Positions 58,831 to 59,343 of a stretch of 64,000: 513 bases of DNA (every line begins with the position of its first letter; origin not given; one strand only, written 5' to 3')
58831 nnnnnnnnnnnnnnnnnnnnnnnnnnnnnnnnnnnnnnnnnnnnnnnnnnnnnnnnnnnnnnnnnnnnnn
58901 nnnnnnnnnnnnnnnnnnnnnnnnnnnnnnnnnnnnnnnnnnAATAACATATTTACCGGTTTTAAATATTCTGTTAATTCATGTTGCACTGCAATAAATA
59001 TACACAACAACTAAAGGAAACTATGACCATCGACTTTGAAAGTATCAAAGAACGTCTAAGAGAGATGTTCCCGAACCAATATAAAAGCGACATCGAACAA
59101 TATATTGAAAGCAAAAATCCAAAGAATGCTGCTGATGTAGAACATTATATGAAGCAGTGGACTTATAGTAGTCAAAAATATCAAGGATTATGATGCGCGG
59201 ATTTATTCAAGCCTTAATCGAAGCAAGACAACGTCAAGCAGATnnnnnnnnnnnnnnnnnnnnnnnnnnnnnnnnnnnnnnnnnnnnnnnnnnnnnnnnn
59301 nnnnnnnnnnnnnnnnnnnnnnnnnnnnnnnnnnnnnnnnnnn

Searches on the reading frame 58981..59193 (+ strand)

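Call 3: search_protein_families(library=pfam, proteins=[window:58981-59193:+], max_evalue=0.01)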
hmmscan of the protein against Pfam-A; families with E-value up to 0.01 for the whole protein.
window:58981-59193:+ (70 aa): 2 families
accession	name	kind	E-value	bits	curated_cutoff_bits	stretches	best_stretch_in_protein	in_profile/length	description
PF24905.1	TTC3_9th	-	0.0025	18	27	1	19-43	2-26/60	TTC3, helical domain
PF11577.13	NEMO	-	0.0076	16.7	23.2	1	9-49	16-56/68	NF-kappa-B essential modulator NEMO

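Call 4: search_protein_families(library=phrogs, proteins=[window:58981-59193:+], max_evalue=0.001)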
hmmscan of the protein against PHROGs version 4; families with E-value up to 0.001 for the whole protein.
window:58981-59193:+ (70 aa): 0 families
